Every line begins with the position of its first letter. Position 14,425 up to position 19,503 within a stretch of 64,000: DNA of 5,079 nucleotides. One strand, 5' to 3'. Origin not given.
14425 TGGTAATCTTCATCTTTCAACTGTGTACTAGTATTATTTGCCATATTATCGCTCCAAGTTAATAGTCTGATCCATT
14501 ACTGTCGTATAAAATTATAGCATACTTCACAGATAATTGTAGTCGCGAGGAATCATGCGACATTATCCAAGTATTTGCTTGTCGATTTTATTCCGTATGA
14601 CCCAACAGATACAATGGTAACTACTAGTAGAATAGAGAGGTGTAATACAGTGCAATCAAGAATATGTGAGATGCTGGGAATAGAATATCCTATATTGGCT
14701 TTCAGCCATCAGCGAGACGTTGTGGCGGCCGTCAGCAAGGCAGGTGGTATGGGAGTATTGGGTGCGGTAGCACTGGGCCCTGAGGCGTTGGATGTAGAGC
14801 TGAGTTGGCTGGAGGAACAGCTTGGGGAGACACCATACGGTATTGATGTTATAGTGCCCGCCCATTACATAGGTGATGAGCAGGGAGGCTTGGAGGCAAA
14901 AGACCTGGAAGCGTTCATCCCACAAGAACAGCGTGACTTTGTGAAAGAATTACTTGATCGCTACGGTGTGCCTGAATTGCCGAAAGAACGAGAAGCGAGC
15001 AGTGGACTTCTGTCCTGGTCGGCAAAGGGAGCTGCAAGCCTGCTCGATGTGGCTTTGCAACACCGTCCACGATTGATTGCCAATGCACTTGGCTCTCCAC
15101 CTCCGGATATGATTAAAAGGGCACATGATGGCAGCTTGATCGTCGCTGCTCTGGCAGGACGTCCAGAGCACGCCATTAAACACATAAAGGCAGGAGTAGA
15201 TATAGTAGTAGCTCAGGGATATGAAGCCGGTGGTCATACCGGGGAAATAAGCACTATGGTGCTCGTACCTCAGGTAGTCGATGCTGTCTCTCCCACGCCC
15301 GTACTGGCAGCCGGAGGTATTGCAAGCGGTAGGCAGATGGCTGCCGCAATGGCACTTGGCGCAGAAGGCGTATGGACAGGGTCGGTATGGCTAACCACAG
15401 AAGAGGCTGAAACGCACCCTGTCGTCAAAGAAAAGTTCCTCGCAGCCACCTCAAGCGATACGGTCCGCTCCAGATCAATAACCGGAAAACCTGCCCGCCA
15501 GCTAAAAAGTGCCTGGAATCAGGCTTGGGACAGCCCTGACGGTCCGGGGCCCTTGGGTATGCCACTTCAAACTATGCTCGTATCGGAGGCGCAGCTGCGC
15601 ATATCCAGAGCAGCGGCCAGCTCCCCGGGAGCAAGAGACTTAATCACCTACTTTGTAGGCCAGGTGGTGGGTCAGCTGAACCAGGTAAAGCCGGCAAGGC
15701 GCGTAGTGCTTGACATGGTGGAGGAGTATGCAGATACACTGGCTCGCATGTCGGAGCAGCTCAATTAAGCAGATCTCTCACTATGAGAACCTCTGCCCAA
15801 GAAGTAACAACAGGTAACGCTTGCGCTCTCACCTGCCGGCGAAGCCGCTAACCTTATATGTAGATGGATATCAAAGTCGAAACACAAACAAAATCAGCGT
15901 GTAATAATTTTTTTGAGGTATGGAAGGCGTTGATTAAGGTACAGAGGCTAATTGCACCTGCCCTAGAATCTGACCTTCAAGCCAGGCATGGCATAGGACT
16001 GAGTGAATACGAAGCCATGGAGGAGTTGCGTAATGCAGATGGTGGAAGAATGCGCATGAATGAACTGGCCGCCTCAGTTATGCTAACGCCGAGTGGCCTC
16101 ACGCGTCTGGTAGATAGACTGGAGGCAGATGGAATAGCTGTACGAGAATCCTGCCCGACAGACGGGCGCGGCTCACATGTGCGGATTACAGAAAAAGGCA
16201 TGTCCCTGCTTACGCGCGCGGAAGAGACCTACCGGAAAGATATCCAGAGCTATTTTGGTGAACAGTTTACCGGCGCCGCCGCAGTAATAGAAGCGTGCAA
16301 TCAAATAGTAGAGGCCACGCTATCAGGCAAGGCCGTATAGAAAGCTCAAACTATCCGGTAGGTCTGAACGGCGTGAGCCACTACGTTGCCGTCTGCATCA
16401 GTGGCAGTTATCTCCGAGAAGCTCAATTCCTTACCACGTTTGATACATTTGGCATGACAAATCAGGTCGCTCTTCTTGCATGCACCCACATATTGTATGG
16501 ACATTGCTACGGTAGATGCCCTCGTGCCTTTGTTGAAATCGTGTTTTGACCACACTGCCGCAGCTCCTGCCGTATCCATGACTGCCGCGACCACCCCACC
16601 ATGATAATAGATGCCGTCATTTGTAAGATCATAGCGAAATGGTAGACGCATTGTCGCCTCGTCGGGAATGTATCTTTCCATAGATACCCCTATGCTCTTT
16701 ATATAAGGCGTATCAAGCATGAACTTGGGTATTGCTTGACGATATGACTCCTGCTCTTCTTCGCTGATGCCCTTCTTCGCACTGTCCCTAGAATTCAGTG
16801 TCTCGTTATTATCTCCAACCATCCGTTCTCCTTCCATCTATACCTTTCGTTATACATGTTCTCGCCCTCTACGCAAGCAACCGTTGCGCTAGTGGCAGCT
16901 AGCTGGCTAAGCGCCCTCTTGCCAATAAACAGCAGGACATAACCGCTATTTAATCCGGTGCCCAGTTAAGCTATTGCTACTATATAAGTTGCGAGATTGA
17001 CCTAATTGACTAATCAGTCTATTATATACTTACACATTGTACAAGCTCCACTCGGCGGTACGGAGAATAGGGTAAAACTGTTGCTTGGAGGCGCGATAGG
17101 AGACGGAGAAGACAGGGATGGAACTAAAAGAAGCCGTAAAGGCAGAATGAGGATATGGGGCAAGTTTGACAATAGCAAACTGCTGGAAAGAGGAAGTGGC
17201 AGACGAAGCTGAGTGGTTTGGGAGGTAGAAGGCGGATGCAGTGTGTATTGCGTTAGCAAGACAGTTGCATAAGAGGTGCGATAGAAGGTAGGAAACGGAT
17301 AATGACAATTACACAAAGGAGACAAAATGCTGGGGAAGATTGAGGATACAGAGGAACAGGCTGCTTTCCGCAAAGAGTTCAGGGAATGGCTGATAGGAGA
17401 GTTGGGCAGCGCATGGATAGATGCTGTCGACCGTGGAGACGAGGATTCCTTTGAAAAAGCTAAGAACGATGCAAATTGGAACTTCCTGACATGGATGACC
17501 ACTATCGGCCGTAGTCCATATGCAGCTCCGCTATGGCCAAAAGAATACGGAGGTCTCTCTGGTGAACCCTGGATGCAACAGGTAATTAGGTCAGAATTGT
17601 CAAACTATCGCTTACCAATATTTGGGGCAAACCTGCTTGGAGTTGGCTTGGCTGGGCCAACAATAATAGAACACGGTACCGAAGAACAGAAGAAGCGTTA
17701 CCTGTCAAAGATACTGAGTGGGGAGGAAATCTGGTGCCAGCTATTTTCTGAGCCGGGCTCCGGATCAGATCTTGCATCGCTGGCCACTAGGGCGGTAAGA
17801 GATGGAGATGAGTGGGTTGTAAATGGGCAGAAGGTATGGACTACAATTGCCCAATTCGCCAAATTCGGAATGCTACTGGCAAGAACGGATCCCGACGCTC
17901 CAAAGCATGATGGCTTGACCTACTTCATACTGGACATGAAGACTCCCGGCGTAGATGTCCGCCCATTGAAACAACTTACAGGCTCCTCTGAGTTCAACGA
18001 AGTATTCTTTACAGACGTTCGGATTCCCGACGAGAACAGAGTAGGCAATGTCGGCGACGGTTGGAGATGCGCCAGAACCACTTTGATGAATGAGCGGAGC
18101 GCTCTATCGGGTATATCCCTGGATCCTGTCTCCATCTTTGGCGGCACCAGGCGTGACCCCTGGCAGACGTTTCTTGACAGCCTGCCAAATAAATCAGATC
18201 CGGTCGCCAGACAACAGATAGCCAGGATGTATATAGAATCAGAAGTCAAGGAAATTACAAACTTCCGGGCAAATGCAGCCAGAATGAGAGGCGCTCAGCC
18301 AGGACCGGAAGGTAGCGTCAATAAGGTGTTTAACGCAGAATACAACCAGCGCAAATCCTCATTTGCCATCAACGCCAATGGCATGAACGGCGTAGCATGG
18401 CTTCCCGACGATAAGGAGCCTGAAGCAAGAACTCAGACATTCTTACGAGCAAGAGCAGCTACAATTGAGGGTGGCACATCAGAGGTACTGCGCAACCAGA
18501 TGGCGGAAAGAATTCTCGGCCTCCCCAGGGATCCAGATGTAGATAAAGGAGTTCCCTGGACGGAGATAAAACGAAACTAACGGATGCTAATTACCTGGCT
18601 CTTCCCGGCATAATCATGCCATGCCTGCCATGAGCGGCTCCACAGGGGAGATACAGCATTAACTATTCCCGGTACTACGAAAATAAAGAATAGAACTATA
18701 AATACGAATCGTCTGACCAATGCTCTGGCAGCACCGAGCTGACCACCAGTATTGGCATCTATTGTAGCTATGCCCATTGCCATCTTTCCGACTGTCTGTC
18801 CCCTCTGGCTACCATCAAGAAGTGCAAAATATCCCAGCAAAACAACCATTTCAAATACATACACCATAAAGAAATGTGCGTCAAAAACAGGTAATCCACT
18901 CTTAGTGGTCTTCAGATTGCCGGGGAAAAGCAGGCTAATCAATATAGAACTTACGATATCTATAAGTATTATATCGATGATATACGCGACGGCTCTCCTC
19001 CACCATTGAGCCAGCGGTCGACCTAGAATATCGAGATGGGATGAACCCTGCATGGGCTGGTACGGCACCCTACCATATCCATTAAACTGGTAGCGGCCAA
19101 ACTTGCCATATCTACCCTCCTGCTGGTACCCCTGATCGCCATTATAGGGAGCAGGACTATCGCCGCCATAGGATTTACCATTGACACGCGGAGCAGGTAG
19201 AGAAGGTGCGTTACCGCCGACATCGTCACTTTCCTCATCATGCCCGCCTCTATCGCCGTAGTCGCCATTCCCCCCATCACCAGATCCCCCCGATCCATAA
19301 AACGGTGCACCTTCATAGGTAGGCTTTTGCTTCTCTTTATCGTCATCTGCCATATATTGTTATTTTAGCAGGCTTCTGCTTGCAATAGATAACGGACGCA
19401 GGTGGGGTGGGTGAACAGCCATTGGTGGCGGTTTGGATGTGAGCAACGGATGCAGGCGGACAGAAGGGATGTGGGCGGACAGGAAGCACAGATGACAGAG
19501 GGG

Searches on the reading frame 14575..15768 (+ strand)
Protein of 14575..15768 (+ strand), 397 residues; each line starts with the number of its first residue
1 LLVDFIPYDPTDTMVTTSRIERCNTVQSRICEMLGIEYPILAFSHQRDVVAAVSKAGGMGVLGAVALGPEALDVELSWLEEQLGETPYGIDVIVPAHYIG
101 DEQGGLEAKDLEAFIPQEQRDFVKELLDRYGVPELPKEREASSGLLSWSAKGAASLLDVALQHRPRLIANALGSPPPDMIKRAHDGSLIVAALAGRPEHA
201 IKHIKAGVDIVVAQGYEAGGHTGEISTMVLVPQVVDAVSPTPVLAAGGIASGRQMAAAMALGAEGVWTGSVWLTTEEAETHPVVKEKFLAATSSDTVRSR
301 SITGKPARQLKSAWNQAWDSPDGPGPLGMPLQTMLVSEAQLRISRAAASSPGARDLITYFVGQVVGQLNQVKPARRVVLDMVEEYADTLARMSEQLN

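Call 62: search_protein_families(library=pfam, proteins=[window:14575-15768:+], max_evalue=0.00001)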
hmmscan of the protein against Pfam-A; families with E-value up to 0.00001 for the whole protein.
window:14575-15768:+ (397 aa): 2 families
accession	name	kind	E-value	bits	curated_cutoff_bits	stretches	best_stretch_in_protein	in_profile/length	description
PF03060.21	NMO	-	2.1e-50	172.4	28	1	32-384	6-331/331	Nitronate monooxygenase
PF01070.24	FMN_dh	-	1.1e-08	35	24.9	1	196-275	228-308/350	FMN-dependent dehydrogenase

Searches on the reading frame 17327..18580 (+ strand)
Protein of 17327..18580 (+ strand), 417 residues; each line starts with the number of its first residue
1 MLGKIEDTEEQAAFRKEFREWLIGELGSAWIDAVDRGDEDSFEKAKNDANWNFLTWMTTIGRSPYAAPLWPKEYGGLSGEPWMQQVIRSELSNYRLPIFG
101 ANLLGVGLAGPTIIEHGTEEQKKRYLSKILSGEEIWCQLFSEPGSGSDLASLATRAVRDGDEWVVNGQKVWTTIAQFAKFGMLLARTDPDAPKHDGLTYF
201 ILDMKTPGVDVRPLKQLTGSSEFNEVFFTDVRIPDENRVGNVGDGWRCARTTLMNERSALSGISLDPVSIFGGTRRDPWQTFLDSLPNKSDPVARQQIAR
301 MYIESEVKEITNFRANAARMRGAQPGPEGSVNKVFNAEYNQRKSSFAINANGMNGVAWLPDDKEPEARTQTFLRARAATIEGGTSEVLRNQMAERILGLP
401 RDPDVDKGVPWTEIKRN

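Call 7: search_protein_families(library=pfam, proteins=[window:17327-18580:+], max_evalue=0.001)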
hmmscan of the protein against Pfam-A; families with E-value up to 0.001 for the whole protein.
window:17327-18580:+ (417 aa): 3 families
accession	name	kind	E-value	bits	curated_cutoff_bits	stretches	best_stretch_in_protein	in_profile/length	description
PF02770.24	Acyl-CoA_dh_M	-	1.6e-20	73.5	33.3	1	137-231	1-97/97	Acyl-CoA dehydrogenase, middle domain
PF00441.29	Acyl-CoA_dh_1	-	3.5e-15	56.9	22.4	1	243-397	1-150/150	Acyl-CoA dehydrogenase, C-terminal domain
PF02771.21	Acyl-CoA_dh_N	-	2e-13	51.1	22.9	1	8-133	1-113/113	Acyl-CoA dehydrogenase, N-terminal domain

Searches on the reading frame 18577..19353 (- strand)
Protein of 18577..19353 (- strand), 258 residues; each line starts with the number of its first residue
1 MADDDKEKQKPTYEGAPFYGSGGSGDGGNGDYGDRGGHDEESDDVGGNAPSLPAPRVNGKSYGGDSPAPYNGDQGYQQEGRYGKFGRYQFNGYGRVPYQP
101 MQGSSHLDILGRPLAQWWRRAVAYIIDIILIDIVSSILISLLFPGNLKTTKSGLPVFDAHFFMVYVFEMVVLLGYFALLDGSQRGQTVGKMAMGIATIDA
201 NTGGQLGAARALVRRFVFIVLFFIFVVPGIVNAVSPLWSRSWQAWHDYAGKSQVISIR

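Call 7: search_protein_families(library=pfam, proteins=[window:18577-19353:-], max_evalue=0.001)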
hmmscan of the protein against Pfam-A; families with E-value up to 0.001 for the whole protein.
window:18577-19353:- (258 aa): 1 family
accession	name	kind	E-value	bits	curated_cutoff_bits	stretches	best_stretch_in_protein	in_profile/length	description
PF06271.18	RDD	-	7.2e-22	78.6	24.1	1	114-250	1-136/137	RDD family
